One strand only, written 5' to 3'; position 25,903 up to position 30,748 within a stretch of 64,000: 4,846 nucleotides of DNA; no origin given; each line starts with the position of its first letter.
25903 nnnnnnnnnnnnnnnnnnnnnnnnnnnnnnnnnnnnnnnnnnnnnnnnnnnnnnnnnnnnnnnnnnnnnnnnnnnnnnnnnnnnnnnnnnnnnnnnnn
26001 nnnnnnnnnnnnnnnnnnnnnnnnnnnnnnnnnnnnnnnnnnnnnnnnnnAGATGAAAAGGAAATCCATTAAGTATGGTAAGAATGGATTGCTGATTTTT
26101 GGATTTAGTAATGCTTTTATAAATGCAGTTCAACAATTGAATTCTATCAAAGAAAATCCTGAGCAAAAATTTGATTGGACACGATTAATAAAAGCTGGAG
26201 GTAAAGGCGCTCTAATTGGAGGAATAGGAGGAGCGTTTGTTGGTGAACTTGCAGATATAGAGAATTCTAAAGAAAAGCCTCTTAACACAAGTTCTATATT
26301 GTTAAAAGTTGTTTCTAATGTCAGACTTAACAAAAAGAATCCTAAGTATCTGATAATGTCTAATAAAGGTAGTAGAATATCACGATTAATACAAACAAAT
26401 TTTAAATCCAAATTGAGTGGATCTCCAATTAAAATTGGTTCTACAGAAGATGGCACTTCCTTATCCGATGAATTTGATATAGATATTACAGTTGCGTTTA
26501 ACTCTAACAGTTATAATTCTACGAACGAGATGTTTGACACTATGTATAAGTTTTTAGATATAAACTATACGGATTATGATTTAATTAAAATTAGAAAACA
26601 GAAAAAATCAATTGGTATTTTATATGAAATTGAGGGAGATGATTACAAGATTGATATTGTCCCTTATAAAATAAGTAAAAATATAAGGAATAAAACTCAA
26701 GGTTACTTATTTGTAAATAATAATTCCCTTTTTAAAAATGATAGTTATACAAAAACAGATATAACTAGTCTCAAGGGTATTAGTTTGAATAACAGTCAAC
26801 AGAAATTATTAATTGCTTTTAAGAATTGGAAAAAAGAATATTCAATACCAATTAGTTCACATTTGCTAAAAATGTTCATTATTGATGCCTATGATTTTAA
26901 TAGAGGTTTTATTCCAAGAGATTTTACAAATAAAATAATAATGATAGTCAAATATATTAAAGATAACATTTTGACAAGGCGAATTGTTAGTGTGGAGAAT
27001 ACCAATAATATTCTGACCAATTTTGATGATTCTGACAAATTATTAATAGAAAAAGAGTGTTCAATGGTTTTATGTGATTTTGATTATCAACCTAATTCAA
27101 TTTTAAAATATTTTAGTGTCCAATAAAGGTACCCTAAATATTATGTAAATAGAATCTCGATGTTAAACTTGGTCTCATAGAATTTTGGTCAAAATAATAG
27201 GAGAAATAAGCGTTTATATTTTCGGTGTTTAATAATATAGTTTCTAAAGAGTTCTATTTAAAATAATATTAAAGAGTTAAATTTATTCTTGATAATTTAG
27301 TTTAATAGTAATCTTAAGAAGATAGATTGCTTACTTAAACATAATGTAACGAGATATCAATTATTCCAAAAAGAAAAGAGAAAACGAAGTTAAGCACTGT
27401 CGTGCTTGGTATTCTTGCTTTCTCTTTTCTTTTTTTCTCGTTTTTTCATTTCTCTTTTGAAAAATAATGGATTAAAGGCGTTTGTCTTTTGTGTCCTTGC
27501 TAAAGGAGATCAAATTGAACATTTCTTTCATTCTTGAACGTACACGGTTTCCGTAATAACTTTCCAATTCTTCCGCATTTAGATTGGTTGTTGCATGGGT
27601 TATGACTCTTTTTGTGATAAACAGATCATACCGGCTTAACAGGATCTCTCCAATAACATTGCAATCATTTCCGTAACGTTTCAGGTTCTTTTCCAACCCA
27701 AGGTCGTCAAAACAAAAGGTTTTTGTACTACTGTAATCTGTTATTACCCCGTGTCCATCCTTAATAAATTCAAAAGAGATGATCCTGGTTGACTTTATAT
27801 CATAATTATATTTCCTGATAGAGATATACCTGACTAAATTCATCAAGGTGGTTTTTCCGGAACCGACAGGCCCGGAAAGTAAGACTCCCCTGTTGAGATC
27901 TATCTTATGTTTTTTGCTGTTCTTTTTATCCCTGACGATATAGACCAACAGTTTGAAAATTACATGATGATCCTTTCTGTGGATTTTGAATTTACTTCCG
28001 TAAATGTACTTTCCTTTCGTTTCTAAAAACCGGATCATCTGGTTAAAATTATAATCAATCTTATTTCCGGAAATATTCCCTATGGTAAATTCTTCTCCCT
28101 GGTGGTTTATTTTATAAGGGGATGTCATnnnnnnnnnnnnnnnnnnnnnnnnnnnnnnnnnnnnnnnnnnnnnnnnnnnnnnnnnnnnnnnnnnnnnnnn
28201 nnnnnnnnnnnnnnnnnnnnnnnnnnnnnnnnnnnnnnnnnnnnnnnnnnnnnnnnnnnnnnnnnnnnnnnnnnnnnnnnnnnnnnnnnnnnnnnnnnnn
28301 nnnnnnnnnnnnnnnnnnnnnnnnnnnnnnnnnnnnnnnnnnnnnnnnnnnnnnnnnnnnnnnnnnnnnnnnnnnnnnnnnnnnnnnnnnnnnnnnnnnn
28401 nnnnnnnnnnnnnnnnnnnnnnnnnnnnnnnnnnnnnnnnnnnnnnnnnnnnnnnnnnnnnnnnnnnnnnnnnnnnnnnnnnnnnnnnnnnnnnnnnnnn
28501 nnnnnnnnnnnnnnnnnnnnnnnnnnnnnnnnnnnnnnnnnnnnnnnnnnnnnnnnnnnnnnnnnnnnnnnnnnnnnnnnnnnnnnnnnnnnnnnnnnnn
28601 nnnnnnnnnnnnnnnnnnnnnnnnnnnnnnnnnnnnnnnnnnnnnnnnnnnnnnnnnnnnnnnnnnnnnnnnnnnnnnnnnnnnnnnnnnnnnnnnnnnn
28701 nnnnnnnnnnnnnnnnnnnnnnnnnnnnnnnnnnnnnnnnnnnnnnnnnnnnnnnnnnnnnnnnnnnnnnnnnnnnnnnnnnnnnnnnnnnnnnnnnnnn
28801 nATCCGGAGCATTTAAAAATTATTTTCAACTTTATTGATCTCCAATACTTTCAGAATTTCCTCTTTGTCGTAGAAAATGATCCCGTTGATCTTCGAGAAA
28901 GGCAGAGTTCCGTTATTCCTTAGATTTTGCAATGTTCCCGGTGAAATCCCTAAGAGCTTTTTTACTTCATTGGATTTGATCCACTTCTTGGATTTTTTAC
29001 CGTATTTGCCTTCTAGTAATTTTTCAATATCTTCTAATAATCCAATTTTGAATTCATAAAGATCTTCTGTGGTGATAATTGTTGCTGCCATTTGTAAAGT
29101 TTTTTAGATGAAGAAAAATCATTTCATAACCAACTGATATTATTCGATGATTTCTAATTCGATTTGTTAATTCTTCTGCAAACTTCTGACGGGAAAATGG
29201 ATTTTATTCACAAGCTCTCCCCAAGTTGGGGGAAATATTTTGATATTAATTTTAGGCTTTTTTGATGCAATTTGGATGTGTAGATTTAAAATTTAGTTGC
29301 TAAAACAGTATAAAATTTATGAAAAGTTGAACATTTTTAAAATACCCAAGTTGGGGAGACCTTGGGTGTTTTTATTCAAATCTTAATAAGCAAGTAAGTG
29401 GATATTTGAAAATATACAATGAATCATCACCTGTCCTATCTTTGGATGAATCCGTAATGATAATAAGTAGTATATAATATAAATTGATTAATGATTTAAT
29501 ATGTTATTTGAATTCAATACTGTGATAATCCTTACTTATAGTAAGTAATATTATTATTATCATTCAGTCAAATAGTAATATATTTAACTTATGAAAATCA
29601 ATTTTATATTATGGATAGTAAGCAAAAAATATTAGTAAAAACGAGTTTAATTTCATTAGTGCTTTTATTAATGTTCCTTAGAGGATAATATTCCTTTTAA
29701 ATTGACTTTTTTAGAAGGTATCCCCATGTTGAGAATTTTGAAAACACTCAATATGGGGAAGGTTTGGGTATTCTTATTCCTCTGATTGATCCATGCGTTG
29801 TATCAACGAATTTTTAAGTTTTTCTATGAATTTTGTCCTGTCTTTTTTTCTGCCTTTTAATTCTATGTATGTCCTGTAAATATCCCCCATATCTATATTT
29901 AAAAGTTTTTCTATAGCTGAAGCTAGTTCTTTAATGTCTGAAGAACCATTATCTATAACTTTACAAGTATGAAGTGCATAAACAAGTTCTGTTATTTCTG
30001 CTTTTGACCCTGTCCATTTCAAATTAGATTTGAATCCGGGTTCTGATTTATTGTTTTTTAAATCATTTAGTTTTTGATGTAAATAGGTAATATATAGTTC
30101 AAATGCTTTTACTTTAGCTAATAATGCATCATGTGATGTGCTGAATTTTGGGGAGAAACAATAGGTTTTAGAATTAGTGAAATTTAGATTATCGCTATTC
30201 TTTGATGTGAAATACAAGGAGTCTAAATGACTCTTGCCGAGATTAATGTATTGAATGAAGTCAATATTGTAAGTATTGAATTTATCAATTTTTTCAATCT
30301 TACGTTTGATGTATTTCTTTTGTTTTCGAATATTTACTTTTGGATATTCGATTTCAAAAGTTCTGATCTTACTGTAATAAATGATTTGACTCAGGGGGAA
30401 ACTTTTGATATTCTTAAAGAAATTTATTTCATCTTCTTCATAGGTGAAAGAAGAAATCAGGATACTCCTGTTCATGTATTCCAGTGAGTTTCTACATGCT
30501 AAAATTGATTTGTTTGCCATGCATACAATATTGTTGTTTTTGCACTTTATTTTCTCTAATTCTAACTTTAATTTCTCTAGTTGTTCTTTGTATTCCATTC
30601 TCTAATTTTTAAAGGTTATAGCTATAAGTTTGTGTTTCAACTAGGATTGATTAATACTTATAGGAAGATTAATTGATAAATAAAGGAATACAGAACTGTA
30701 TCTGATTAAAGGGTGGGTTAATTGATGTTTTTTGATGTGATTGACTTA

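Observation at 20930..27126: Six-gene CBASS-like operon with unusual content: two NTases, an E2-E1-JAB fusion, NucC and a ChaC-like enzyme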

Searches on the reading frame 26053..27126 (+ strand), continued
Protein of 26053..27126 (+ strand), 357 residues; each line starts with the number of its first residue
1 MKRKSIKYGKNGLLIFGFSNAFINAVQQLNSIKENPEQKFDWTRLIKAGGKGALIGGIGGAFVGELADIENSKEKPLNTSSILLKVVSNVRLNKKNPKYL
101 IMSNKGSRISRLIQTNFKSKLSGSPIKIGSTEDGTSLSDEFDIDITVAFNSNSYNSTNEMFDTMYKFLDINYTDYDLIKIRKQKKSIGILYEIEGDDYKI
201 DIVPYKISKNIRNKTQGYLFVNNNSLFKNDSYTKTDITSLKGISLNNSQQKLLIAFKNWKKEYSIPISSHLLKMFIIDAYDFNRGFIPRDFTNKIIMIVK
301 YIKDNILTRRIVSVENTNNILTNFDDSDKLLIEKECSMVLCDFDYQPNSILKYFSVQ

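Call 39: search_protein_families(library=pfam, proteins=[L012:7809-8324:+, L012:8325-9260:+, L012:6839-7804:+], max_evalue=0.01)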
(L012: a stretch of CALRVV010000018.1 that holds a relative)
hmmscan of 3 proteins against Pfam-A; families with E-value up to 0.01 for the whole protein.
L012:7809-8324:+ (171 aa): 1 family
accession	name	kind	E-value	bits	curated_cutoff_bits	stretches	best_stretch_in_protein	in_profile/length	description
PF18138.6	bacHORMA_1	-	3.7e-58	196.6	35.6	1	3-168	1-168/169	Bacterial HORMA domain family 1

L012:8325-9260:+ (311 aa): 4 families
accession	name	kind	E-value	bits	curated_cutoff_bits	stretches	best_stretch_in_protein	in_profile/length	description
PF00004.35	AAA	-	1.3e-14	55.2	21.2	1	78-225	1-130/131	ATPase family associated with various cellular activities (AAA)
PF05729.18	NACHT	-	5e-05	23.6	26.7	1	77-210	2-133/167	NACHT domain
PF13401.12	AAA_22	-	0.00032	21.5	27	1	75-167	5-97/130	AAA domain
PF13481.12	AAA_25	-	0.0015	18.7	27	1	55-103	13-61/195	AAA domain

L012:6839-7804:+ (321 aa): 2 families
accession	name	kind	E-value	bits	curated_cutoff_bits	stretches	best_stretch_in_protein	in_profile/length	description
PF18144.7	SMODS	-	1.7e-07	32.1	26.5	1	9-139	5-135/164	Second Messenger Oligonucleotide or Dinucleotide Synthetase domain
PF01909.29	NTP_transf_2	-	3.7e-05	24.5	21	1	45-83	9-46/93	Nucleotidyltransferase domain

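Call 40: search_protein_families(library=padloc, proteins=[L012:7809-8324:+, L012:8325-9260:+, L012:6839-7804:+], max_evalue=0.01)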
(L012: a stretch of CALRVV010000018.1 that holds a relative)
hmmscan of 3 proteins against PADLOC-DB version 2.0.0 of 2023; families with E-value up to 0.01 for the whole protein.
L012:7809-8324:+ (171 aa): 4 families
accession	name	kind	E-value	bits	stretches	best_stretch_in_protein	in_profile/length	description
PDLC00884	HORMA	-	4.2e-83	275.4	1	1-170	1-170/171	HORMA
PDLC00880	HORMA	-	1.8e-47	159.6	1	1-168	1-164/167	HORMA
PDLC00886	HORMA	-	3.2e-05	21.9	1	4-126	2-121/164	HORMA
PDLC00879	HORMA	-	6.3e-05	20.8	1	24-142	22-140/169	HORMA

L012:8325-9260:+ (311 aa): 8 families
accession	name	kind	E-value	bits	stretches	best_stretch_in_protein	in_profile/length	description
PDLC00914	TRIP13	-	1.2e-130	433.4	1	8-310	4-300/302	TRIP13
PDLC02196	IetA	-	1.2e-18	65.7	1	153-262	181-287/374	-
PDLC02195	IetA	-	4.4e-14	50.6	1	151-264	194-304/395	-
PDLC00915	TRIP13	-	1.9e-11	41.9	1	77-292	65-273/302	TRIP13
PDLC04232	IetA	-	1.4e-06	26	1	151-242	173-261/330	-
PDLC04231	IetA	-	0.0012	16.7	1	153-229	176-249/262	-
PDLC04140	mad8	-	0.0013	16.3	0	70-102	22-54/314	mads_8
PDLC04547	PDC-M26A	-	0.0025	14.4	1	72-103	329-360/724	-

L012:6839-7804:+ (321 aa): 32 families (the best 25 are shown)
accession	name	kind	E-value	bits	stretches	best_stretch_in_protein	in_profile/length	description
PDLC00808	Cyclase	-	2.8e-144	478.4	1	3-321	2-324/325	oligonucleotide-cyclase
PDLC00823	Cyclase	-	1e-28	98.8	1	16-235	13-215/285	oligonucleotide-cyclase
PDLC00791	Cyclase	-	2e-28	97.5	1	5-319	7-338/345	oligonucleotide-cyclase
PDLC00803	Cyclase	-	7.6e-27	92.6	1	29-294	21-245/253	oligonucleotide-cyclase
PDLC00776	Cyclase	-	1.3e-18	65.4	1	30-318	23-282/287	oligonucleotide-cyclase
PDLC00802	Cyclase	-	3.2e-18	64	2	90-236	120-264/332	oligonucleotide-cyclase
PDLC00796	Cyclase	-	3.5e-17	60.9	1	18-240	11-232/432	oligonucleotide-cyclase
PDLC00773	Cyclase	-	5.2e-17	60.4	1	44-320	35-295/334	oligonucleotide-cyclase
PDLC00793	Cyclase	-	1e-16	59.2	1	10-320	6-298/462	oligonucleotide-cyclase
PDLC00809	Cyclase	-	4.9e-16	57.2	1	14-319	8-292/295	oligonucleotide-cyclase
PDLC00822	Cyclase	-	3.3e-15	54.3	2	18-134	13-125/375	oligonucleotide-cyclase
PDLC00818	Cyclase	-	4.8e-15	53.9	2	129-319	134-292/322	oligonucleotide-cyclase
PDLC00787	Cyclase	-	1.8e-14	51.9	1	10-320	6-302/333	oligonucleotide-cyclase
PDLC00792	Cyclase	-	1.8e-13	48.5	1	27-237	21-230/236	oligonucleotide-cyclase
PDLC00774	Cyclase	-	9.3e-13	46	1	8-319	5-285/316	oligonucleotide-cyclase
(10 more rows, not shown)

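Call 66: find_related_loci(query=A1, collection=viral_contigs, flank=10000)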
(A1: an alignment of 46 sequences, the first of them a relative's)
Query A1 (357 aa) in viral_contigs; peptide patterns used: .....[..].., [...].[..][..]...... (x = any residue, [..] = any of these).
12 stretches matched a pattern, but none encodes a relative of the query by tblastn (E <= 1e-3).

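Call 67: search_dna_similar(query=window:26053-27123:+, collection=plasmids, mode=protein, max_rows=15)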
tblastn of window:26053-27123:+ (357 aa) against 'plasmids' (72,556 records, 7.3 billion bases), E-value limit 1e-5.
Records with a match: 1; places in all: 1; records where one place covers at least 80% of the query: 0.
Best place of each record, by identity: <60% 1.
By first word of the organism name: Paracoccus 1.
By predicted mobility (MOB-suite, as given by PLSDB): mobilizable 1.
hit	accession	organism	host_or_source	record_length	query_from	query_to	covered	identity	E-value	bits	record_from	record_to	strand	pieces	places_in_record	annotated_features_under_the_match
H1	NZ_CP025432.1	Paracoccus zhejiangensis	single cell,sludge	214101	129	323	55%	26.8%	3e-7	60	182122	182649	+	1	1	hypothetical protein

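Call 85: search_protein_families(library=padloc, proteins=[L033:2949-4925:+, L033:5050-5922:+, L033:5919-6392:+, L033:6394-6897:+, L033:6894-7772:+, L022:5588-6577:+, L022:6581-7072:+, L022:7074-7991:+], max_evalue=0.0001)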
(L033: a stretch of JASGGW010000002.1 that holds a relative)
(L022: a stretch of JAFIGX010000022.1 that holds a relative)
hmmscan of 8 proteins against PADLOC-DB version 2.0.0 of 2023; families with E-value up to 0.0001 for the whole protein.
L033:2949-4925:+ (658 aa): 0 families

L033:5050-5922:+ (290 aa): 10 families
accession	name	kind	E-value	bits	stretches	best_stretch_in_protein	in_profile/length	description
PDLC00915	TRIP13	-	4.1e-126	418.4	1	2-288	9-294/302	TRIP13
PDLC02196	IetA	-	2.1e-25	87.9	1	22-261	89-299/374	-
PDLC04232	IetA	-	2.5e-21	74.5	1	22-283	83-324/330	-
PDLC00914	TRIP13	-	1.4e-17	62.1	1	58-236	72-249/302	TRIP13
PDLC02195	IetA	-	1.4e-16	58.8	1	24-232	106-294/395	-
PDLC04231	IetA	-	1.8e-09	35.8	1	38-205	98-247/262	-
PDLC03838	DolB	-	2.1e-07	28.5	0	175-261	269-364/375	-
PDLC04140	mad8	-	3.9e-07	27.9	1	55-265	25-151/314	mads_8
PDLC02496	BrxF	-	2e-05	22.7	1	50-140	14-97/158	BrxF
PDLC03920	MkoA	-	9.7e-05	18.8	0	44-84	618-658/1112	-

L033:5919-6392:+ (157 aa): 1 family
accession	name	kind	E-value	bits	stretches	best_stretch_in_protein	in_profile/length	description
PDLC00881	HORMA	-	1.6e-50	169.1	1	1-156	2-154/157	HORMA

L033:6394-6897:+ (167 aa): 2 families
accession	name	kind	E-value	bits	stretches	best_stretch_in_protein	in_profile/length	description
PDLC00882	HORMA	-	5.1e-70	232.7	1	3-165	2-165/166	HORMA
PDLC00883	HORMA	-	1.1e-16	59.1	1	5-153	6-154/167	HORMA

L033:6894-7772:+ (292 aa): 29 families (the best 25 are shown)
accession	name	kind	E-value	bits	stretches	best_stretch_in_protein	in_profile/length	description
PDLC00809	Cyclase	-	4.3e-123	408.6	1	1-292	1-295/295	oligonucleotide-cyclase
PDLC00823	Cyclase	-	3.7e-62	208.6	1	1-290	2-282/285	oligonucleotide-cyclase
PDLC00818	Cyclase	-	5.7e-35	119.4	2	116-290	126-293/322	oligonucleotide-cyclase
PDLC00810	Cyclase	-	5e-34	116.3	1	1-281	1-289/335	oligonucleotide-cyclase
PDLC00776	Cyclase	-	3.4e-30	103.4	1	3-290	4-284/287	oligonucleotide-cyclase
PDLC00820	Cyclase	-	7.7e-30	102.3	1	35-290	37-276/324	oligonucleotide-cyclase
PDLC00802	Cyclase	-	1.8e-29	101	2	82-290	119-329/332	oligonucleotide-cyclase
PDLC00773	Cyclase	-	2.5e-29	100.9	1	3-291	2-296/334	oligonucleotide-cyclase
PDLC00822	Cyclase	-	4.7e-26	90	2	6-113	5-116/375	oligonucleotide-cyclase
PDLC00819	Cyclase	-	2.3e-25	86.9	1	196-292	1-96/96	oligonucleotide-cyclase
PDLC00796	Cyclase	-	5.6e-24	83.3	1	3-201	2-200/432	oligonucleotide-cyclase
PDLC00805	Cyclase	-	8.4e-24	82.6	1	29-276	50-301/314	oligonucleotide-cyclase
PDLC00786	Cyclase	-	8.4e-22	75.9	1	4-290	3-292/293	oligonucleotide-cyclase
PDLC00769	Cyclase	-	7.7e-21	72.7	1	9-230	8-220/261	oligonucleotide-cyclase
PDLC00779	Cyclase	-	2.2e-19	68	1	6-272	11-281/345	oligonucleotide-cyclase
PDLC00803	Cyclase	-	9.5e-16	56.2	1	24-251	24-236/253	oligonucleotide-cyclase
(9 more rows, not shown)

L022:5588-6577:+ (329 aa): 21 families
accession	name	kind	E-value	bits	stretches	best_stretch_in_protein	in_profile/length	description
PDLC00808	Cyclase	-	6.8e-118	391.7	1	4-328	3-323/325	oligonucleotide-cyclase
PDLC00791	Cyclase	-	8.2e-28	95.5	1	55-327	55-338/345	oligonucleotide-cyclase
PDLC00823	Cyclase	-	2e-24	84.7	1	31-240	24-213/285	oligonucleotide-cyclase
PDLC00803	Cyclase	-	1.2e-20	72.2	1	30-309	20-246/253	oligonucleotide-cyclase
PDLC00773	Cyclase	-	7.8e-16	56.6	1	71-328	72-295/334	oligonucleotide-cyclase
PDLC00776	Cyclase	-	4.1e-13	47.4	1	49-193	40-179/287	oligonucleotide-cyclase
PDLC00809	Cyclase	-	2.3e-12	45.1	1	41-328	33-293/295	oligonucleotide-cyclase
PDLC00793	Cyclase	-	2.5e-12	44.7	1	14-328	10-298/462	oligonucleotide-cyclase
PDLC00787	Cyclase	-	4.5e-12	43.9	1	13-327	9-301/333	oligonucleotide-cyclase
PDLC00802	Cyclase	-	5.2e-11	40.3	0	89-240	119-261/332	oligonucleotide-cyclase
PDLC00774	Cyclase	-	8.1e-11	39.7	1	17-195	13-185/316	oligonucleotide-cyclase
PDLC00818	Cyclase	-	1.6e-10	39.1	0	130-238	133-225/322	oligonucleotide-cyclase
PDLC00822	Cyclase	-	1.6e-10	38.8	1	164-327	202-342/375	oligonucleotide-cyclase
PDLC00796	Cyclase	-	6e-10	37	1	28-244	21-229/432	oligonucleotide-cyclase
PDLC00795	Cyclase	-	1.4e-08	32.2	1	21-328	17-317/340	oligonucleotide-cyclase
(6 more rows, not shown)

L022:6581-7072:+ (163 aa): 3 families
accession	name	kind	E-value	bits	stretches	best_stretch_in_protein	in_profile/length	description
PDLC00884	HORMA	-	1e-49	166.7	1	2-161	6-167/171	HORMA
PDLC00880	HORMA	-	3.5e-39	132.6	1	2-161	4-163/167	HORMA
PDLC00886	HORMA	-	2e-08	32.4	1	2-94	4-96/164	HORMA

L022:7074-7991:+ (305 aa): 5 families
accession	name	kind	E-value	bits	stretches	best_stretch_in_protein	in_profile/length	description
PDLC00914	TRIP13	-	1.1e-120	400.7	1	3-304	5-300/302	TRIP13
PDLC02196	IetA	-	7.2e-16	56.6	1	148-251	182-282/374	-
PDLC02195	IetA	-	5.9e-13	46.9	1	149-255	198-301/395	-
PDLC00915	TRIP13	-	7.9e-10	36.6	1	73-249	67-239/302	TRIP13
PDLC04232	IetA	-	1.7e-07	29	1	73-234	120-259/330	-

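Call 92: search_protein_families(library=ncbifam, proteins=[L015:9234-9995:+], max_evalue=0.001)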
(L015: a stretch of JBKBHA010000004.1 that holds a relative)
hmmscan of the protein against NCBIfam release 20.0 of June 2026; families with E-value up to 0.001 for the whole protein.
L015:9234-9995:+ (254 aa): 0 families

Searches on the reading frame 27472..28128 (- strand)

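Call 60: search_protein_families(library=pfam, proteins=[window:27472-28128:-], max_evalue=0.01)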
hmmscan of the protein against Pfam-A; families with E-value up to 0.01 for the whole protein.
window:27472-28128:- (218 aa): 5 families
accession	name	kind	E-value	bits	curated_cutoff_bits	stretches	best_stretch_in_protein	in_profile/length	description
PF20720.3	nSTAND3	-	0.00015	22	27.2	1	73-143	11-74/155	Novel STAND NTPase 3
PF13555.12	AAA_29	-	0.00053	20.1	27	1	73-96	14-39/61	P-loop containing region of AAA domain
PF13476.12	AAA_23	-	0.0013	19.9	27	1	74-108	13-48/201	AAA domain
PF03969.22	AFG1_ATPase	-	0.0014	18.1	27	1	67-133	49-110/361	AFG1-like ATPase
PF00503.26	G-alpha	-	0.0068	16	48.8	0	70-135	17-79/333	G-protein alpha subunit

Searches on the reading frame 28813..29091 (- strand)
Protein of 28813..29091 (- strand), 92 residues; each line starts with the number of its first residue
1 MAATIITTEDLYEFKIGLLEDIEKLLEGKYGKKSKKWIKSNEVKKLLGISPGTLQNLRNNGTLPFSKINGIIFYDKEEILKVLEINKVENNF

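Call 60: search_protein_families(library=pfam, proteins=[window:28813-29091:-], max_evalue=0.01)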
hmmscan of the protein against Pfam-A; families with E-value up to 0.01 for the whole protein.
window:28813-29091:- (92 aa): 3 families
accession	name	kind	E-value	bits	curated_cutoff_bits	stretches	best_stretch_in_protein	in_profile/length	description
PF12728.13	HTH_17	-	9.5e-10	39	27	1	37-84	1-48/51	Helix-turn-helix domain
PF13443.12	HTH_26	-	0.0038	17.9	22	1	36-71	9-46/63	Cro/C1-type HTH DNA-binding domain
PF13411.12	MerR_1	-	0.0049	17.4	21.6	1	39-87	2-51/69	MerR HTH family regulatory protein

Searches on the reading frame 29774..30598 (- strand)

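Call 60: search_protein_families(library=pfam, proteins=[window:29774-30598:-], max_evalue=0.01)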
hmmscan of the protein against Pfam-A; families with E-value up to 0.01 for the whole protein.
window:29774-30598:- (274 aa): 1 family
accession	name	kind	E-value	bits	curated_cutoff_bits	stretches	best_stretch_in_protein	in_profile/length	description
PF09357.15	RteC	-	1.6e-66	224.6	25.3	1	59-272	1-218/219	RteC protein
